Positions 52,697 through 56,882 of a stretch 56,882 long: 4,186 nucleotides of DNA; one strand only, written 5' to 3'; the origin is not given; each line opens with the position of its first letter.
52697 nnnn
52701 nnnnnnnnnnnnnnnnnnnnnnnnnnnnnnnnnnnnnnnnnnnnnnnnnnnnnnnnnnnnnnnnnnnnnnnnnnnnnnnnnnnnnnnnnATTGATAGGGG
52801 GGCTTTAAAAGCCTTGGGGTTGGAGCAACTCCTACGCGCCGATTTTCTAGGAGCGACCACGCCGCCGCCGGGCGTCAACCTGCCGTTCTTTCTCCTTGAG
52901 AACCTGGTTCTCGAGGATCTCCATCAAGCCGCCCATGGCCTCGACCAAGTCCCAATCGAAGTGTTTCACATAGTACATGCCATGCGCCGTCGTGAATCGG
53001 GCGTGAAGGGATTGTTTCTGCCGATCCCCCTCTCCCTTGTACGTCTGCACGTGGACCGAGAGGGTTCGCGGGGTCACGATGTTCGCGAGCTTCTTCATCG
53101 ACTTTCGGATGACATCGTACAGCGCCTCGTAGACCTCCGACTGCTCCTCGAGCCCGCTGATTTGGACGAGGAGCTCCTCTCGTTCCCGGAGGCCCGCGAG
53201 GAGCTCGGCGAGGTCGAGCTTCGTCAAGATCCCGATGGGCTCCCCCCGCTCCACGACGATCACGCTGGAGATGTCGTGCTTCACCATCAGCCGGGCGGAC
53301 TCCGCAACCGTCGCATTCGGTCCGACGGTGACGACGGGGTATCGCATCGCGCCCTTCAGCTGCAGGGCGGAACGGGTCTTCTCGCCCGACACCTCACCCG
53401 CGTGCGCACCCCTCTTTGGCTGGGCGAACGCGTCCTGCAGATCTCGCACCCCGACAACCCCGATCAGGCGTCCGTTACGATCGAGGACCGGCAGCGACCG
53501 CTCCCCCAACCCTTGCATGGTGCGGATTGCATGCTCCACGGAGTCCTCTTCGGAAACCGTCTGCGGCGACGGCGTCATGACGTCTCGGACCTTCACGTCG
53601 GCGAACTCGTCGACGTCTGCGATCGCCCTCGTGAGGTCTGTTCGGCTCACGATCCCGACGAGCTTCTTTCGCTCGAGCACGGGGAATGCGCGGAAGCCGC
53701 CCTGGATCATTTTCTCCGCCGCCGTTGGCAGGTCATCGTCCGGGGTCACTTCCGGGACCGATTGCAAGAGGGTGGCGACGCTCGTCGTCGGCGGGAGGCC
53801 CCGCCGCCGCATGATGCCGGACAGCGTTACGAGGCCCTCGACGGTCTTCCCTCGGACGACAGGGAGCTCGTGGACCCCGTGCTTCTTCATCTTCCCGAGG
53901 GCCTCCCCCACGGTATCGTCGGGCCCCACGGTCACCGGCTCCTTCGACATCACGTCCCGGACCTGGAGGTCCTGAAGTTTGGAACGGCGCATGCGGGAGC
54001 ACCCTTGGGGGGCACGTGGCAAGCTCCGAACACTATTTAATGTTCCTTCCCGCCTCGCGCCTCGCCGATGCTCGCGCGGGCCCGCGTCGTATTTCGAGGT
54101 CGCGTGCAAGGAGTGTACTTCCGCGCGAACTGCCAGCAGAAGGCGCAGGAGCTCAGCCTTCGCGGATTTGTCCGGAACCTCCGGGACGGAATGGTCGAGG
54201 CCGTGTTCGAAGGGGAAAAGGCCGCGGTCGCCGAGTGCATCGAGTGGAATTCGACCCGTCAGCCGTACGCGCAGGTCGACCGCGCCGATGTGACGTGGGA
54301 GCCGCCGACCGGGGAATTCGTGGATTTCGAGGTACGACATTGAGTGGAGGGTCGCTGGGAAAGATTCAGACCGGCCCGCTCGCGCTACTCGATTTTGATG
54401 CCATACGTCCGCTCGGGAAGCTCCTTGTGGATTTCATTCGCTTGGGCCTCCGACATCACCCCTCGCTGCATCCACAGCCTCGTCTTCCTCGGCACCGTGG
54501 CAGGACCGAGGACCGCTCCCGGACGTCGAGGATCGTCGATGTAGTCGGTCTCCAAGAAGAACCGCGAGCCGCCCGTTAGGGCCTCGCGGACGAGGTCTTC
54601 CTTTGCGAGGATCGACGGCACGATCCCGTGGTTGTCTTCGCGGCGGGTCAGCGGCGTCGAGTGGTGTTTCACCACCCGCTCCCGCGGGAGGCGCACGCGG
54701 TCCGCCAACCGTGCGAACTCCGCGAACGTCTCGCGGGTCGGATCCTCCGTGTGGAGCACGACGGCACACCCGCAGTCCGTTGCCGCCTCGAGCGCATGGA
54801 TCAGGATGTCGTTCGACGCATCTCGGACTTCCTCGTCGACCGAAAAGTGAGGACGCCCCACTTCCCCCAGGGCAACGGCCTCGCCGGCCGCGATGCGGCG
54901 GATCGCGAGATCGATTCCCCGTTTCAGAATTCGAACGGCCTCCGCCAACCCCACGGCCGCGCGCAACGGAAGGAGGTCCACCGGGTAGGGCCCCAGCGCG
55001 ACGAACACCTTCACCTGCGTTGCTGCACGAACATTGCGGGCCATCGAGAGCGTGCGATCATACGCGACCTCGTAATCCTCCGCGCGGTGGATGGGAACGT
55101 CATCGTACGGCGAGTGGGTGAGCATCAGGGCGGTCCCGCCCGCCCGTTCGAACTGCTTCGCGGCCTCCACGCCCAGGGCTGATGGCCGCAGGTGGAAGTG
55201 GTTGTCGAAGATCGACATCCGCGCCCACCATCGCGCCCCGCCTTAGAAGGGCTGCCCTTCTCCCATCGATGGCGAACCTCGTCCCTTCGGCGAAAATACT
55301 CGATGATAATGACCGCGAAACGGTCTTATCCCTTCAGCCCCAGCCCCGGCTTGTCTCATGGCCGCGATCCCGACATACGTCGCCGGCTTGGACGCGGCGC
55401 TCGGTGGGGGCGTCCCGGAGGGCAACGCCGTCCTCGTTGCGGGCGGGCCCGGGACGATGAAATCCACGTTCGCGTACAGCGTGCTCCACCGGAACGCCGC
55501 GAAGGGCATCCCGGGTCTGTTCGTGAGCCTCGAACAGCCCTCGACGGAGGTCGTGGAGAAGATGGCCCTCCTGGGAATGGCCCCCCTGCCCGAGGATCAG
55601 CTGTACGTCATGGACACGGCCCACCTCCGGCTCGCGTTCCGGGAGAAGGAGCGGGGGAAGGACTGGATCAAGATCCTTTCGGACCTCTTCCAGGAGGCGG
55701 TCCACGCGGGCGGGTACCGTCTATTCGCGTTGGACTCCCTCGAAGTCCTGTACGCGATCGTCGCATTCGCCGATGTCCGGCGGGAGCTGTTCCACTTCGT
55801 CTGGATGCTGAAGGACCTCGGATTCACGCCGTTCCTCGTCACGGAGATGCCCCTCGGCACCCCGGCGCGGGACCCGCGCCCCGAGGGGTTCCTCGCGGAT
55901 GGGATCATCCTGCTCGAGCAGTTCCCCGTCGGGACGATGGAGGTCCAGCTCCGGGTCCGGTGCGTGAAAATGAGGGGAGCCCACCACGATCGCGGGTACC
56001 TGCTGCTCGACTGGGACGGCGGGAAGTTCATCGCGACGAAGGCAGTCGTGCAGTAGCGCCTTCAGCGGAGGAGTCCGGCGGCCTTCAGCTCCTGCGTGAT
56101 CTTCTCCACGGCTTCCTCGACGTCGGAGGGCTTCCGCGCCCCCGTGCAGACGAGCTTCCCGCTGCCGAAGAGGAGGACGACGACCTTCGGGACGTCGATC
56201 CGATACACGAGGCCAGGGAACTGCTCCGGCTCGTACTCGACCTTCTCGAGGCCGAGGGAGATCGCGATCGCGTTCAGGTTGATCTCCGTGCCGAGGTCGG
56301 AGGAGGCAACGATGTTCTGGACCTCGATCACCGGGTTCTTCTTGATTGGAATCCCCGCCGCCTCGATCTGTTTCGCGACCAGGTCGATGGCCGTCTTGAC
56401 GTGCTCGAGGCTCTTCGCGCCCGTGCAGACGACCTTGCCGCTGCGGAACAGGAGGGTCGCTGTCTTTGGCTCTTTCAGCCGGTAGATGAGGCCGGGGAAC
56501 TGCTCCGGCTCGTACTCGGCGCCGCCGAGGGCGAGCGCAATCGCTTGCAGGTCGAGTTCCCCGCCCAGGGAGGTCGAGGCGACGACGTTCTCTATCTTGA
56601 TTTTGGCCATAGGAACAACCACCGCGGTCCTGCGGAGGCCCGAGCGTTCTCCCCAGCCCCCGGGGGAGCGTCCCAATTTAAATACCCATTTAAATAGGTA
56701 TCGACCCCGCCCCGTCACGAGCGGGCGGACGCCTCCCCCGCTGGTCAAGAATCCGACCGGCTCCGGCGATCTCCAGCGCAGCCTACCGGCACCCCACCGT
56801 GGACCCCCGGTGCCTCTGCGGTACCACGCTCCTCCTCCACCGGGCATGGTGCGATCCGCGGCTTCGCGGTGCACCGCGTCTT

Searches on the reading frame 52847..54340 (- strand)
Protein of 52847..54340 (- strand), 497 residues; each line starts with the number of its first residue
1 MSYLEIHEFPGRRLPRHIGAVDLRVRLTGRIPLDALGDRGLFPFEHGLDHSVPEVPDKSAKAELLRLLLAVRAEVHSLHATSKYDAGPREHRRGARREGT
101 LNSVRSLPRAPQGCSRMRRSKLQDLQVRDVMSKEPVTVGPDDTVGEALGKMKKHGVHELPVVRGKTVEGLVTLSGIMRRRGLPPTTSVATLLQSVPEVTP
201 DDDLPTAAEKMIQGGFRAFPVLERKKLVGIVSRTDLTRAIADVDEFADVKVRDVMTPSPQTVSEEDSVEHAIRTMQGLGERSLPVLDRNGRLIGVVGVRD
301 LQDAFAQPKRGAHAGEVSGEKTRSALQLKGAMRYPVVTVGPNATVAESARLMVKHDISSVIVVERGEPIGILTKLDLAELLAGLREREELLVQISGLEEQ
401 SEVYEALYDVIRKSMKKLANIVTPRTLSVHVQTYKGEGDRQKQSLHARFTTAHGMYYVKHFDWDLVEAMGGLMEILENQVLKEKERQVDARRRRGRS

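Call 16: search_protein_families(library=pfam, proteins=[window:52847-54340:-], max_evalue=0.01)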
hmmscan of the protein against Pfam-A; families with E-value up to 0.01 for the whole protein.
window:52847-54340:- (497 aa): 2 families
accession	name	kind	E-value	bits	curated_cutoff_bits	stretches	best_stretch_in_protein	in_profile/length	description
PF00571.33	CBS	-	8.2e-57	189.8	24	4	251-305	1-55/57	CBS domain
PF02482.25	Ribosomal_S30AE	-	0.00054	21.1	23.7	1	400-487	7-87/88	Sigma 54 modulation protein / S30EA ribosomal protein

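Call 30: search_protein_families(library=ncbifam, proteins=[window:52847-54340:-], max_evalue=0.01)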
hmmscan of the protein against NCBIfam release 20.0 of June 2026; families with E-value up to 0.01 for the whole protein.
window:52847-54340:- (497 aa): 27 families (the best 25 are shown)
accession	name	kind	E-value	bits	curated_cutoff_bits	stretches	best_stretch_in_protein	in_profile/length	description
NF053603.1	HhpR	exception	1.1e-21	77.2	520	1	126-301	2-179/282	CBS domain-containing high hydrostatic pressure regulator HhpR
NF041552.1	TF_PrdR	equivalog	2.1e-18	66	795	2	248-380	5-124/577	sigma-54 dependent transcriptional regulator PrdR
TIGR01302.1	IMP_dehydrog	equivalog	2.9e-18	66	481.5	2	193-309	88-204/450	IMP dehydrogenase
TIGR01137.1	cysta_beta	equivalog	1.6e-17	63.3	510.25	2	242-381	330-456/457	cystathionine beta-synthase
NF053863.1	DS11_antiphage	equivalog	1.7e-17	63.5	260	2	194-307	84-194/305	CBS domain-containing anti-phage protein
NF011443.0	PRK14869.1-5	equivalog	3.6e-16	58.7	335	2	249-304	69-124/546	putative manganese-dependent inorganic diphosphatase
NF005869.0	PRK07807.1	equivalog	5.6e-15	55.3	549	2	121-239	85-203/479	GuaB1 family IMP dehydrogenase-related protein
NF011445.0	PRK14869.2-1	equivalog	1.4e-14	53.4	483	2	126-177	69-121/548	putative manganese-dependent inorganic diphosphatase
NF011442.0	PRK14869.1-4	equivalog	3.3e-14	52.2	400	2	250-309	71-130/543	putative manganese-dependent inorganic diphosphatase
NF011447.0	PRK14869.2-3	equivalog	1e-13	50.7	522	1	125-178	68-122/540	putative manganese-dependent inorganic diphosphatase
NF052358.1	GMPRedGuaB1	equivalog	4.5e-13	49.2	675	2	122-239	86-203/479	GMP reductase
NF041630.1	CBS_CbpB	equivalog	7.8e-13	48.5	125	2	211-297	37-127/143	cyclic-di-AMP-binding protein CbpB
NF011449.0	PRK14869.2-5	equivalog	8.4e-13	48.2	411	1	248-306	66-125/451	putative manganese-dependent inorganic diphosphatase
NF053704.1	TransRegCcpNBacil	equivalog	2.1e-12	46.9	260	2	119-243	69-205/208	transcriptional regulator CcpN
NF002505.0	PRK01862.1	equivalog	7.2e-12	44.7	482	2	118-241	440-571/577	ClcB-like voltage-gated chloride channel protein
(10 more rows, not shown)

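Call 69: search_protein_families(library=padloc, proteins=[window:52850-54340:-], max_evalue=0.01)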
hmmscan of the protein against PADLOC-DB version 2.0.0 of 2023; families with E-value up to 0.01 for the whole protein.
window:52850-54340:- (497 aa): 0 families

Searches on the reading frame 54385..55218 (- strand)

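Call 16: search_protein_families(library=pfam, proteins=[window:54385-55218:-], max_evalue=0.01)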
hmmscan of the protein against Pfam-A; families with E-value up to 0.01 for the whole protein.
window:54385-55218:- (277 aa): 2 families
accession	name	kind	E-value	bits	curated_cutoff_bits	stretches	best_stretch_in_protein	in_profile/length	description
PF01026.27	TatD_DNase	-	7.1e-26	91.6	27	1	4-273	1-253/253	TatD related DNase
PF01261.30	AP_endonuc_2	-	0.0035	17.5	31.1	0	126-176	57-109/249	Xylose isomerase-like TIM barrel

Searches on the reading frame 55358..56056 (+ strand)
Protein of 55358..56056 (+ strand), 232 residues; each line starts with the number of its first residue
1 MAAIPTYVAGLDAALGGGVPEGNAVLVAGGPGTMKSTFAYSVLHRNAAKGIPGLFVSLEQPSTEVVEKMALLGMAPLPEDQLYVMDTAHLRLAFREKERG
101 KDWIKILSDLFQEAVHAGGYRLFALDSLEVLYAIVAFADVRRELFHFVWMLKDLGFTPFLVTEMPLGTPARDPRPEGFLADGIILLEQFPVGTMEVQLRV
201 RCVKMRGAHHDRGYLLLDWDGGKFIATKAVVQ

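Call 7: search_protein_families(library=pfam, proteins=[window:55358-56056:+], max_evalue=0.1)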
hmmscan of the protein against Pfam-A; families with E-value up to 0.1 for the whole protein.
window:55358-56056:+ (232 aa): 4 families
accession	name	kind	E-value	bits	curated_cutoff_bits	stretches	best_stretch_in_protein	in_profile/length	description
PF06745.19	ATPase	-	5.6e-32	111.4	26.6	1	4-214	1-214/231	KaiC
PF13481.12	AAA_25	-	2.4e-05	24.5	27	1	16-152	27-174/195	AAA domain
PF03796.21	DnaB_C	-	0.00018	21.4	27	1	4-70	2-68/255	DnaB-like helicase C terminal domain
PF07088.17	GvpD_P-loop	-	0.067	13.5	24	0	22-136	10-123/189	GvpD gas vesicle protein, P-loop domain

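Call 30: search_protein_families(library=ncbifam, proteins=[window:55358-56053:+], max_evalue=0.01)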
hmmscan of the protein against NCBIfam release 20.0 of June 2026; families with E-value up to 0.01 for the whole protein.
window:55358-56053:+ (232 aa): 13 families
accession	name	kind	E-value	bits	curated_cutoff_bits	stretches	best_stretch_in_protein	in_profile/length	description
NF006799.0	PRK09302.1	equivalog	4e-24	85.1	408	1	4-213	13-225/515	circadian clock protein KaiC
TIGR03877.1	thermo_KaiC_1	hypoth_equivalog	1.2e-17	64.2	307.25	1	4-211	4-217/238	KaiC domain-containing protein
TIGR03880.1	KaiC_arch_3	hypoth_equivalog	2.4e-17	63.3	249.45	1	8-213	2-204/224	KaiC domain-containing protein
TIGR02655.1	circ_KaiC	equivalog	3.4e-12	45.8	546.25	1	4-213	3-215/484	circadian clock protein KaiC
TIGR03881.1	KaiC_arch_4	hypoth_equivalog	7.1e-12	45.5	247.8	1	4-215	3-216/231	KaiC domain-containing protein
TIGR00416.1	sms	equivalog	7.5e-08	31.5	403.05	1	8-99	80-168/454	DNA repair protein RadA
NF052589.1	ArlH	equivalog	8.6e-07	28.9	215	1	11-152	9-146/229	archaellum protein ArlH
NF004723.0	PRK06067.1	subfamily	1.2e-05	25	194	1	4-134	16-144/243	flagellar accessory protein FlaH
NF004629.0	PRK05973.1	equivalog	0.00014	21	156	1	20-87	62-129/237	DNA helicase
TIGR00665.1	DnaB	equivalog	0.00035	19.5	385.25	1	3-69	177-243/435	replicative DNA helicase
TIGR03600.1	phage_DnaB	exception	0.0013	17.8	498.65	1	4-69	177-242/421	phage replicative helicase, DnaB family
NF005852.0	PRK07773.1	equivalog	0.0054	15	780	1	4-69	200-265/886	replicative DNA helicase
NF006320.0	PRK08533.1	equivalog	0.0072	16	215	1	11-73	13-75/230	flagellar accessory protein FlaH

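Call 69: search_protein_families(library=padloc, proteins=[window:55358-56053:+], max_evalue=0.01)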
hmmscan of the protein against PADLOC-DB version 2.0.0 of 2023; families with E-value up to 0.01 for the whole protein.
window:55358-56053:+ (232 aa): 0 families

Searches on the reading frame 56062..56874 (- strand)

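Call 16: search_protein_families(library=pfam, proteins=[window:56062-56874:-], max_evalue=0.01)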
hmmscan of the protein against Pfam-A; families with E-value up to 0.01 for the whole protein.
window:56062-56874:- (270 aa): 2 families
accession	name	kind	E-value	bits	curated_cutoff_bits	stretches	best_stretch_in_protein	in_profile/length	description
PF00352.27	TBP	-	3e-63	210.1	22.9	2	183-264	2-83/85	Transcription factor TFIID (or TATA-binding protein, TBP)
PF11858.14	DUF3378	-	0.00043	20.8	27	0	125-154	26-55/76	Domain of unknown function (DUF3378)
